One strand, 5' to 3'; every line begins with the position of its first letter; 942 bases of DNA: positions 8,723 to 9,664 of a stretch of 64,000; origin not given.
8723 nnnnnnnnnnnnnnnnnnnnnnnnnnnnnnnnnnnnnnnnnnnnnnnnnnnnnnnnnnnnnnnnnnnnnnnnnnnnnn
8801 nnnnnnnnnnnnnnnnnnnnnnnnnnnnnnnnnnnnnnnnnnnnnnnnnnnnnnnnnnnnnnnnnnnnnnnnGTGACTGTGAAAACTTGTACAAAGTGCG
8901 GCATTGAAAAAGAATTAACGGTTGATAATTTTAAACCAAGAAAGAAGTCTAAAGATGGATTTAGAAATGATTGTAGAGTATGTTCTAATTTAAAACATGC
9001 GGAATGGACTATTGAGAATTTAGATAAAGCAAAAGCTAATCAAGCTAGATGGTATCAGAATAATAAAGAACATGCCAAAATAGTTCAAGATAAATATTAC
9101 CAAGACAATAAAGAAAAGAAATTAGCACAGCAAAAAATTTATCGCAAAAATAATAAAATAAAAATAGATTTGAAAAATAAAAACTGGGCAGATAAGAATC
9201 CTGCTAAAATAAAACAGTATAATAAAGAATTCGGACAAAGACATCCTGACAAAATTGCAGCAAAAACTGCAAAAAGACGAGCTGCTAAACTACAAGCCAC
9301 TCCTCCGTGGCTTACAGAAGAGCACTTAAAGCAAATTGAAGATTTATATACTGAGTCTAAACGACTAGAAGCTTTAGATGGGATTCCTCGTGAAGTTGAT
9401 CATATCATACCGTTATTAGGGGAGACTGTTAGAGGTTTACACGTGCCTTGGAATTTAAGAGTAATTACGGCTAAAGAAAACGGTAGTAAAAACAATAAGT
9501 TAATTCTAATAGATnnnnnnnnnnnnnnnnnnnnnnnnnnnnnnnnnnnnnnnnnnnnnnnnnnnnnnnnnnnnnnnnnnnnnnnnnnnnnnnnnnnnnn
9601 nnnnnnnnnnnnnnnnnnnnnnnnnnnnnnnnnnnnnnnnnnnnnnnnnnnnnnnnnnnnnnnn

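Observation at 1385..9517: HNH endonuclease proliferation: three promoter-equipped paralogs sharing a ~180-nt dispersed repeat, seven HNH genes in total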

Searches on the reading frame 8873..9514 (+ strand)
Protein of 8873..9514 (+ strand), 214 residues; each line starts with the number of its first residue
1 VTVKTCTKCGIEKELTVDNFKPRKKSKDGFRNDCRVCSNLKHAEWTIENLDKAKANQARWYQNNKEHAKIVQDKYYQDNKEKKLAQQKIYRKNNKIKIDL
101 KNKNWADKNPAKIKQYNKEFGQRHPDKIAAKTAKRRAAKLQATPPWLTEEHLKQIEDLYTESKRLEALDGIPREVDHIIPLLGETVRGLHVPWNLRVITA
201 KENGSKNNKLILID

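Call 4: search_protein_families(library=pfam, proteins=[window:8873-9514:+], max_evalue=0.1)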
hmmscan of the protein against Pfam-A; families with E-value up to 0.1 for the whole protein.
window:8873-9514:+ (214 aa): 2 families
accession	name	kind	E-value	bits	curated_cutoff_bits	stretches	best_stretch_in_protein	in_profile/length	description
PF14255.11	Cys_rich_CPXG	-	0.047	14.1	25.2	0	6-48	3-41/52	Cysteine-rich CPXCG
PF01844.29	HNH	-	0.069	13.7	21.4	0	174-182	15-23/47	HNH endonuclease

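Call 7: search_protein_families(library=phrogs, proteins=[window:8873-9514:+], max_evalue=0.001)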
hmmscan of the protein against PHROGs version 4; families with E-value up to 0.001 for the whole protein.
window:8873-9514:+ (214 aa): 5 families
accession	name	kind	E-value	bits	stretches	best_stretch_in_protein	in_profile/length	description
phrog_1035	-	DNA, RNA and nucleotide metabolism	1.1e-19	72.3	1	1-210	61-214/271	endonuclease VII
phrog_26577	-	unknown function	5.4e-18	66.5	1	130-208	30-105/119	-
phrog_2340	-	DNA, RNA and nucleotide metabolism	1.6e-08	35.9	1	1-99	6-106/171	endonuclease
phrog_6611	-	unknown function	0.00014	23.1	1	3-39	141-175/180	-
phrog_5558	-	moron, auxiliary metabolic gene and host takeover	0.00023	22.4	1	2-118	7-125/130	Lar-like restriction alleviation protein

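Call 28: find_homologous_proteins(query=window:8873-9514:+, max_evalue=0.001)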
Query window:8873-9514:+ (214 aa): 1625 proteins with E <= 0.001 among 2293 candidates; the best 120 are listed.
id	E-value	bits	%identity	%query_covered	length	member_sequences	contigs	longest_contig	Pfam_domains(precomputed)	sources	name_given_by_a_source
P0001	1.8e-137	474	100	99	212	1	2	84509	-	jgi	jgi:hypothetical protein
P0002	3.2e-98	346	74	97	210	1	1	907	-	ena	-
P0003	6.6e-59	217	53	98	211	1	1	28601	-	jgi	jgi:hypothetical protein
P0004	1.6e-57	213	50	98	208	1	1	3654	-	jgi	jgi:hypothetical protein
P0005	1.6e-46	177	44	98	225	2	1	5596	-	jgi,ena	-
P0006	1.6e-42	164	44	98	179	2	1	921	-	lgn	-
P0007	1.7e-41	160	46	97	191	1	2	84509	-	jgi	jgi:hypothetical protein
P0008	7.5e-41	158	48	78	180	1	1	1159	-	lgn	-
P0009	2.4e-40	157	44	95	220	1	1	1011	-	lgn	-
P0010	7.2e-40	155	44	98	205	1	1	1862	-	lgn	-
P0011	8.2e-40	155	41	98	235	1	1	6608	-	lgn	-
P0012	4.5e-39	153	42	99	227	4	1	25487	-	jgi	jgi:hypothetical protein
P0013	5.4e-39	152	43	98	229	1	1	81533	-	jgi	-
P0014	4.4e-38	149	41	98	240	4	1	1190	-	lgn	-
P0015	1.0e-37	148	41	97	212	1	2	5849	-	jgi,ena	jgi:5-methylcytosine-specific restriction endonuclease McrA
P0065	1.3e-33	135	41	98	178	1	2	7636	PF27269.1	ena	-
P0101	6.2e-32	129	39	99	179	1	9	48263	PF27269.1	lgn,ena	-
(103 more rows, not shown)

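Call 29: find_encoding_contigs(protein=P0003, flank=10000, max_places=3)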
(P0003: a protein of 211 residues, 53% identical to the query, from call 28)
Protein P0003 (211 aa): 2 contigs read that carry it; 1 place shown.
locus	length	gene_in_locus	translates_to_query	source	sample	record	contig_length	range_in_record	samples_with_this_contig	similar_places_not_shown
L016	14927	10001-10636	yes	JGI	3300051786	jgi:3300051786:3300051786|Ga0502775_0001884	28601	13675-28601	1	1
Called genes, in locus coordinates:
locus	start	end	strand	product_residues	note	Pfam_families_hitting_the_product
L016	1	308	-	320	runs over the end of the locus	PF00004:AAA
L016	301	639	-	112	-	-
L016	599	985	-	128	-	-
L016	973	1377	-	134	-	PF05951:Peptidase_M15_2 (weak), PF08291:Peptidase_M15_3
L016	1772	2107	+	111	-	PF00583:Acetyltransf_1, PF14542:Acetyltransf_CG (weak)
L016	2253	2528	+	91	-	-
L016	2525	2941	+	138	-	-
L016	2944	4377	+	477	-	PF03237:Terminase_6N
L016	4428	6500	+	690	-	PF16510:P22_portal (weak)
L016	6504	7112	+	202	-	-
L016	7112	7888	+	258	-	-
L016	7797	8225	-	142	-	-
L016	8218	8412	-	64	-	-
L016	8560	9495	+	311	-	-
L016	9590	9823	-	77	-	-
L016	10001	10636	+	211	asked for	-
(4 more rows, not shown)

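Call 30: find_encoding_contigs(protein=P0001, flank=10000, max_places=4)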
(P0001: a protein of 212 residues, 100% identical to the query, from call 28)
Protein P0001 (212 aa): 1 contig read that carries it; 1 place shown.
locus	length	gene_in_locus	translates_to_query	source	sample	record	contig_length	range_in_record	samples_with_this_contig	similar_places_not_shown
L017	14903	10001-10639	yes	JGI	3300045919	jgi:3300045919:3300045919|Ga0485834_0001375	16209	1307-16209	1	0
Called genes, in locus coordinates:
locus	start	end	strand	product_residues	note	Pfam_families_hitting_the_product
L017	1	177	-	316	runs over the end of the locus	PF00004:AAA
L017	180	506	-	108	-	-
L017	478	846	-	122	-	-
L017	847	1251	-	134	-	PF08291:Peptidase_M15_3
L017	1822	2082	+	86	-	-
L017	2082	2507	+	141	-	-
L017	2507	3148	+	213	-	-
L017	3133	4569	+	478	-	PF03237:Terminase_6N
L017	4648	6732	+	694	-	PF16510:P22_portal (faint), PF23899:SU10_portal (faint)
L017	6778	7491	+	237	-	-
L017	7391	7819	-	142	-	-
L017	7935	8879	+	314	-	-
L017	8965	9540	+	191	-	-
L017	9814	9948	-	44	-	-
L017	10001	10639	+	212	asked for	-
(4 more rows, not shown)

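Call 35: search_protein_families(library=pfam, proteins=[P0065, P0101, P0010, P0012], max_evalue=1)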
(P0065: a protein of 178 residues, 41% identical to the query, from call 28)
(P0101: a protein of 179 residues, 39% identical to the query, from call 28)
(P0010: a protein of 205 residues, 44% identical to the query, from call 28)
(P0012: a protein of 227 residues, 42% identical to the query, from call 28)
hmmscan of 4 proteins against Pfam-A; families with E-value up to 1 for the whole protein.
P0065 (178 aa): 3 families
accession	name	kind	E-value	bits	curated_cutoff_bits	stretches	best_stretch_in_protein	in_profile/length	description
PF13395.12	HNH_4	-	0.049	14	22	1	139-175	16-49/54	HNH endonuclease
PF23079.1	HTH_NOL4_2nd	-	0.074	14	26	1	37-70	40-73/95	Nucleolar protein 4, helical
PF01890.21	CbiG_C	-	0.11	13.4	27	0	97-140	45-89/117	Cobalamin synthesis G C-terminus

P0101 (179 aa): 1 family
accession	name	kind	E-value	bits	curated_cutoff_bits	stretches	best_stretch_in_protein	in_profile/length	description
PF12898.13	Stc1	-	0.008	17.2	24.8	1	4-36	52-83/84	Stc1 domain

P0010 (205 aa): 0 families

P0012 (227 aa): 4 families
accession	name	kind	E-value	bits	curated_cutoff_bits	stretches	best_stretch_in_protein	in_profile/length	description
PF21346.3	PcRGLX_3rd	-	0.021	14.6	23.8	1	29-116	284-373/411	PcRGLX-like protein C-terminal alpha/alpha toroid domain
PF12898.13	Stc1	-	0.057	14.4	24.8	1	15-48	51-83/84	Stc1 domain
PF02150.21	Zn_ribbon_RPB9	-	0.11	12.9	25.2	1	16-30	20-36/36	RNA polymerases M/15 Kd subunit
PF20120.5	DUF6510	-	0.19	12.1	26.4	1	15-50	26-60/86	Family of unknown function (DUF6510)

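Call 36: search_protein_families(library=ncbifam, proteins=[window:8873-9514:+, P0101], max_evalue=0.1)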
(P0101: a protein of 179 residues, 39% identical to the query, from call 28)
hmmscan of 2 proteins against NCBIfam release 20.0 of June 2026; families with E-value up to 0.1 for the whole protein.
window:8873-9514:+ (214 aa): 0 families

P0101 (179 aa): 0 families

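Call 44: find_encoding_contigs(protein=P0004, flank=5000, max_places=2)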
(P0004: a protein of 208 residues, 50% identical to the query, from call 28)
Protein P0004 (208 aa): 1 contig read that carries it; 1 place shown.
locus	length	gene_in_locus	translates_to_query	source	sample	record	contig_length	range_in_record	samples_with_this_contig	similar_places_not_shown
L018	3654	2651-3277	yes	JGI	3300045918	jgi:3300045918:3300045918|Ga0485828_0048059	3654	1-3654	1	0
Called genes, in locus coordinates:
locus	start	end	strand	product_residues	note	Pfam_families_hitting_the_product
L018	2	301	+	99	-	?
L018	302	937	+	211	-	-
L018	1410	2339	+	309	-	-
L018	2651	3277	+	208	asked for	-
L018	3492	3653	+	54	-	?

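Call 45: find_encoding_contigs(protein=P0005, flank=6000, max_places=2)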
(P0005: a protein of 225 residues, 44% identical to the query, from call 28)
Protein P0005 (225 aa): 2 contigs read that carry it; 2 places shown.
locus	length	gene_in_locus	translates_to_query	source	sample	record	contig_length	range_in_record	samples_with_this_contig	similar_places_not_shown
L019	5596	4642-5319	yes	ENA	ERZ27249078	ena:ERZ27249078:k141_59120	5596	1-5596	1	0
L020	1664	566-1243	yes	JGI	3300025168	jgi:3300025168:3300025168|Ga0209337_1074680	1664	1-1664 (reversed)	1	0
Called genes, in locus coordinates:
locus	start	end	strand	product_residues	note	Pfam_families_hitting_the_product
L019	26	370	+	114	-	-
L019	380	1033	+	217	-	PF21448:DNMK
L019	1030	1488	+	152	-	PF00075:RNase_H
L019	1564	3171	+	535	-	PF21995:RNR-II_ins_dom, PF02867:Ribonuc_red_lgC (faint)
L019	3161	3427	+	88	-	-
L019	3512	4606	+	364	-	-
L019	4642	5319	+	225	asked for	-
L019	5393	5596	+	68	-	?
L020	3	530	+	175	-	?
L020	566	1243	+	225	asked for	-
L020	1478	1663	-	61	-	?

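Call 46: find_encoding_contigs(protein=P0013, flank=8000, max_places=2)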
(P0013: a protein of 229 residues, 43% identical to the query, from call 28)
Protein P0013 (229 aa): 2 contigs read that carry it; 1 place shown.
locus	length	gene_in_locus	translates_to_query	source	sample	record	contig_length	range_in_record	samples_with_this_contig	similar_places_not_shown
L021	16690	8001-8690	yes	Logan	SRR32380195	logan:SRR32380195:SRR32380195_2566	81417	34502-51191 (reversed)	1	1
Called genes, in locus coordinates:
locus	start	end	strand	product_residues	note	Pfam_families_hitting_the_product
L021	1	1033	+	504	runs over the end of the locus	PF03104:DNA_pol_B_exo1, PF00136:DNA_pol_B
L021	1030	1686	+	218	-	PF01541:GIY-YIG (weak), PF07460:NUMOD3 (faint)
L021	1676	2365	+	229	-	-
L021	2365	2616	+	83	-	-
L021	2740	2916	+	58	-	-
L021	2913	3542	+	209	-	PF00149:Metallophos (faint)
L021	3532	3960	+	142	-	-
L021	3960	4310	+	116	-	-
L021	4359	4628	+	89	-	-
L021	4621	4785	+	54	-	-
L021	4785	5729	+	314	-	PF13482:RNase_H_2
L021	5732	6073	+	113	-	-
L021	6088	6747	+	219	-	PF21448:DNMK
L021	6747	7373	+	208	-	PF00692:dUTPase, PF22769:DCD (weak)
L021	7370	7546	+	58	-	-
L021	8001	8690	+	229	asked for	-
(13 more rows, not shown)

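Call 49: search_solved_structures(query=A4, max_evalue=1, show_alignments=2)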
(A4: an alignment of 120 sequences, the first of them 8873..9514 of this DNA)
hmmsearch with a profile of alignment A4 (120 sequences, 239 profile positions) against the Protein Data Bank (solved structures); distinct sequences matched with E-value up to 1: 2.
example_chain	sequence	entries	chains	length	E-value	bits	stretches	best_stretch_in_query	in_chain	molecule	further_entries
3fc3_A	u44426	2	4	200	0.09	15.6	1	13-52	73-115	Restriction endonuclease Hpy99I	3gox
2luy_A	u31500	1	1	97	0.56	13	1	17-51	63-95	Meiotic chromosome segregation protein P8B7.28c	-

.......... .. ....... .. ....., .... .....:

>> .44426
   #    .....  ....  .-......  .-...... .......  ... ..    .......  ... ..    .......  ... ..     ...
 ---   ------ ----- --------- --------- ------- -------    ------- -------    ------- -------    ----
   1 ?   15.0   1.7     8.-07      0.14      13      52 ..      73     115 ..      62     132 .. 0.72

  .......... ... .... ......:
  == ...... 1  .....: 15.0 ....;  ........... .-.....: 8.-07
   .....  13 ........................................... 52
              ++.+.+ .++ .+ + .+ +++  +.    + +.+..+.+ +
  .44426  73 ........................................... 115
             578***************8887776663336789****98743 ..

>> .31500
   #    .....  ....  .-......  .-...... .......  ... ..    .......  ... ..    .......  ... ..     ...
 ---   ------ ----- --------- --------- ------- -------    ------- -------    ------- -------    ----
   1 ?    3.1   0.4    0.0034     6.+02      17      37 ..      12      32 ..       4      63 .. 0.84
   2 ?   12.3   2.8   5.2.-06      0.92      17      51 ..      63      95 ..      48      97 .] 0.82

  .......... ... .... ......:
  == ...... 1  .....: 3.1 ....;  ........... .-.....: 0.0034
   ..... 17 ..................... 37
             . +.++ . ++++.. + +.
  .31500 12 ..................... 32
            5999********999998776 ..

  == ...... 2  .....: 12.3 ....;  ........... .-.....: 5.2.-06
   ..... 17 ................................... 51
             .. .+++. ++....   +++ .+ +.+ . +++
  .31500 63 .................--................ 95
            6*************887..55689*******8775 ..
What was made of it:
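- Tried and rejected: A sequence-profile search of the PDB gave only a weak zinc-ribbon match to Hpy99I (E 0.09; call 49).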

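Call 52: search_dna_similar(query=window:8873-9514:+, collection=phages, mode=protein, max_rows=30, max_evalue=0.00001)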
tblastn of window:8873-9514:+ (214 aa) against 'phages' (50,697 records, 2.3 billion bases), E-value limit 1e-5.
Records with a match: 94; places in all: 100; records where one place covers at least 80% of the query: 44.
Best place of each record, by identity: <60% 94.
By first word of the organism name: Klebsiella 23; Ralstonia 10; Salmonella 8; Vibrio 6; Escherichia 6; Synechococcus 6; Xanthomonas 5; Bacillus 5; Caudoviricetes 3; Achromobacter 3; and 13 more.
By host as written in the record: - 17; Klebsiella pneumoniae 11; Xanthomonas campestris pv. campestris GBBC 1419 4; Salmonella enterica subsp. enterica serovar Typhimurium 4; Escherichia coli 4; Bacillus subtilis 4; Ralstonia solanacearum 3; Klebsiella sp. 3; and 30 more.
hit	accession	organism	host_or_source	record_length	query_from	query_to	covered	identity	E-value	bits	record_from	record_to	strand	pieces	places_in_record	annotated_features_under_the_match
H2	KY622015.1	Shewanella phage SppYZU01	Shewanella baltica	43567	3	210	97%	37.0%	2e-27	114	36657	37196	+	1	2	hypothetical protein (x3)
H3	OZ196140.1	Vibrio phage D181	Seawater and oysters mix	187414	30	212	86%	39.2%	8e-24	103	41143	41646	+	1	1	hypothetical protein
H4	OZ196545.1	Vibrio phage D148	Seawater and oysters mix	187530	30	212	86%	39.2%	8e-24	103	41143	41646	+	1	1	hypothetical protein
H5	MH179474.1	Aeromonas phage 62AhydR11PP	Aeromonas hydrophila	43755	2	209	97%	33.2%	3e-13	73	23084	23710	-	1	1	hypothetical protein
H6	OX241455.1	Vibrio phage 501E54-1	Seawater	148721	3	214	99%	31.7%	3e-11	68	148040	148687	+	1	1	putative HNH endonuclease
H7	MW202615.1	Caudoviricetes sp.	Manatee Spring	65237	42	211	79%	38.6%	3e-21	97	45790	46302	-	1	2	ring-infected erythrocyte surface antigen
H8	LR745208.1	uncultured phage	metagenomic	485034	1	212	99%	30.7%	6e-12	70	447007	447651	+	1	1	record has no annotation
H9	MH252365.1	Ralstonia phage phiRSP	Ralstonia solanacearum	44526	45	210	78%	38.1%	4e-20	94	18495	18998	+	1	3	none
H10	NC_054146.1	Ralstonia phage phiRSP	Ralstonia solanacearum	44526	45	210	78%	38.1%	4e-20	94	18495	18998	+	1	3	none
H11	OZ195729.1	Vibrio phage D69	Seawater and oysters mix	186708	34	210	83%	35.0%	7e-21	96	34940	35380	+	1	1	hypothetical protein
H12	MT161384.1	Xanthomonas phage FoX5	Xanthomonas campestris pv. campestris ...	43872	32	212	85%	33.7%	7e-10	64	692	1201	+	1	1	glycolate dehydrogenase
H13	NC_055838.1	Xanthomonas phage FoX5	Xanthomonas campestris pv. campestris ...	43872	32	212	85%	33.7%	7e-10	64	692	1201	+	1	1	glycolate dehydrogenase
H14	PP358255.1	Ralstonia phage PY045S1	Ralstonia solanacearum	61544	3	211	98%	28.7%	1e-10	66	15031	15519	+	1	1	hypothetical protein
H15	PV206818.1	Vibrio phage vB_CoeS_P1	Vibrio hepatarius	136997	4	214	99%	28.3%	6e-10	64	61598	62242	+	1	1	endonuclease VII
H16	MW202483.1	Caudoviricetes sp.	Manatee Spring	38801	60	210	71%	39.1%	1e-13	75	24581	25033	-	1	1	hypothetical protein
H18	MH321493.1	Salmonella phage Skate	Salmonella enterica subsp. enterica ...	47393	3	208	96%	28.4%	3e-9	62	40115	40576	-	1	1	HNH homing endonuclease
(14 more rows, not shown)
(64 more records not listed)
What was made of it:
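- The family is spread over unrelated phages (calls 45, 46, 52).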

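Call 56: get_annotated_region(hit=H2, flank=3500)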
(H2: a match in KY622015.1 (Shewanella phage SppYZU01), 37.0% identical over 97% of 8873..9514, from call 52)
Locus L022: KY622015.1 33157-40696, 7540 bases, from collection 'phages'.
description: Shewanella phage SppYZU01, complete genome.
organism: Shewanella phage SppYZU01 (NCBI taxid 1965372)
taxonomy: Viruses; Duplodnaviria; Heunggongvirae; Uroviricota; Caudoviricetes
host: Shewanella baltica; source: sewage; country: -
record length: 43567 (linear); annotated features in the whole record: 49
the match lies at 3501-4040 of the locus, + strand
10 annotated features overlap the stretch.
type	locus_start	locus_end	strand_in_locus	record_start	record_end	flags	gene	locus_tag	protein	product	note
CDS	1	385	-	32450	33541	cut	-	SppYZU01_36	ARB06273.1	hypothetical protein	-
CDS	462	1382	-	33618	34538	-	-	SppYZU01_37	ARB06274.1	hypothetical protein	-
CDS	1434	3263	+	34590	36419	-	-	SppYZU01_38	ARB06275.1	putative helicase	-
CDS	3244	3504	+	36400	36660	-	-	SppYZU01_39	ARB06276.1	hypothetical protein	-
CDS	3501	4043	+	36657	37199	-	-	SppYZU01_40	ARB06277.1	hypothetical protein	-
CDS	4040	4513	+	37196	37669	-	-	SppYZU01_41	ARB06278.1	hypothetical protein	-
CDS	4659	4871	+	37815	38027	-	-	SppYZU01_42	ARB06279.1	hypothetical protein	-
CDS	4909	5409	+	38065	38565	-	-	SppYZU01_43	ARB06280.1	putative TetR transcriptional regulator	-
CDS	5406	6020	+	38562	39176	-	-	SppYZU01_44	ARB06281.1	hypothetical protein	-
CDS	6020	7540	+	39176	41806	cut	-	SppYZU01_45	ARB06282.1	hypothetical protein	-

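Call 57: get_annotated_region(hit=H18, flank=3000)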
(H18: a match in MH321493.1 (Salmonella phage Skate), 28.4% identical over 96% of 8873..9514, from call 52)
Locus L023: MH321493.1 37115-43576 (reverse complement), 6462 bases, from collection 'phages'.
description: Salmonella phage Skate, complete genome.
organism: Salmonella phage Skate (NCBI taxid 2234035)
taxonomy: Viruses; Duplodnaviria; Heunggongvirae; Uroviricota; Caudoviricetes; Skatevirus; Skatevirus skate
host: Salmonella enterica subsp. enterica serovar Typhimurium; source: soil in the cattle holding pen of cattle harvest facility; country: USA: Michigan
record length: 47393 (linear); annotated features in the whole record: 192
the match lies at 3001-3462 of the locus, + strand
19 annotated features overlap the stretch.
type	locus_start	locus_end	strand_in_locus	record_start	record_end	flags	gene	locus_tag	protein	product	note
CDS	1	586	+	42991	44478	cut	-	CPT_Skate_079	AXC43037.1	hypothetical protein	May be Primase/Helicase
regulatory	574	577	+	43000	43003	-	-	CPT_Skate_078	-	ribosome_binding_site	CPT_Skate_078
CDS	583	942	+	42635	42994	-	-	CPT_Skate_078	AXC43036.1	hypothetical protein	-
regulatory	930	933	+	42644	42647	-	-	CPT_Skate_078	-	ribosome_binding_site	CPT_Skate_077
CDS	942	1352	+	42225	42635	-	-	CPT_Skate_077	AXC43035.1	hypothetical protein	-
regulatory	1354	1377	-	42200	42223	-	-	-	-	terminator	-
regulatory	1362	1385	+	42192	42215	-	-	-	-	terminator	-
CDS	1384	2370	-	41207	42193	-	-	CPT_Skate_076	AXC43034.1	DNA primase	-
regulatory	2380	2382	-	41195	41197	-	-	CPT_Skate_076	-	ribosome_binding_site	CPT_Skate_076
regulatory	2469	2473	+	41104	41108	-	-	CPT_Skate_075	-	ribosome_binding_site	CPT_Skate_075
CDS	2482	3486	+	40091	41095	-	-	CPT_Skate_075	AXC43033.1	HNH homing endonuclease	-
regulatory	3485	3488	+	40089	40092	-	-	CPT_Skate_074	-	ribosome_binding_site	CPT_Skate_074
CDS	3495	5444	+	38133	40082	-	-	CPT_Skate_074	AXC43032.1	ATP-dependent helicase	-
regulatory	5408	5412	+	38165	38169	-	-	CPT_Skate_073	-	ribosome_binding_site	CPT_Skate_073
CDS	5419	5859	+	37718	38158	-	-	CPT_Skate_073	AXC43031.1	hypothetical protein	-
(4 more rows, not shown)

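Call 58: predict_structure(alignment_id=A4)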
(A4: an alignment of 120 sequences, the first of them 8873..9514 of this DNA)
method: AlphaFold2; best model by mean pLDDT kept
length: 214 residues; sequences in the alignment: 120
mean_pLDDT: 96.0   pTM: 0.69
mean pLDDT of the five models: 96.0, 95.8, 95.7, 95.3, 94.9
residues with pLDDT >= 90: 195; 70-90: 18; 50-70: 1; < 50: 0
segments of 3 or more residues with pLDDT < 50: none
pLDDT, mean of each block of 10 residues (from residue 1): 95 98 97 98 98 98 98 98 98 98 98 98 96 95 96 98 98 93 88 97 90 75
secondary structure, 60 per line:
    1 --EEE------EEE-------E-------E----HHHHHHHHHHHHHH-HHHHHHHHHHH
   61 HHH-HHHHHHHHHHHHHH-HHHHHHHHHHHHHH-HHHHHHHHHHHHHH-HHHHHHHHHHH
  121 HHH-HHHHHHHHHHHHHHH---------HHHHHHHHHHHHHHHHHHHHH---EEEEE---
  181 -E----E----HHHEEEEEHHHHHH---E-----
elements in order: E3-5 E12-14 H35-48 H50-63 H65-78 H80-93 H95-108 H110-123 H125-139 H149-169 E173-177 E195-199 H200-205
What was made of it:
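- On HNH (beta-beta-alpha-metal) nuclease superfamily: The AF2 model has strand 173-177, strand 195-199 and helix 200-205 (call 58).
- The AF2 model has pLDDT 96, with seven 14-residue helices followed by a beta-beta-alpha unit (call 58).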
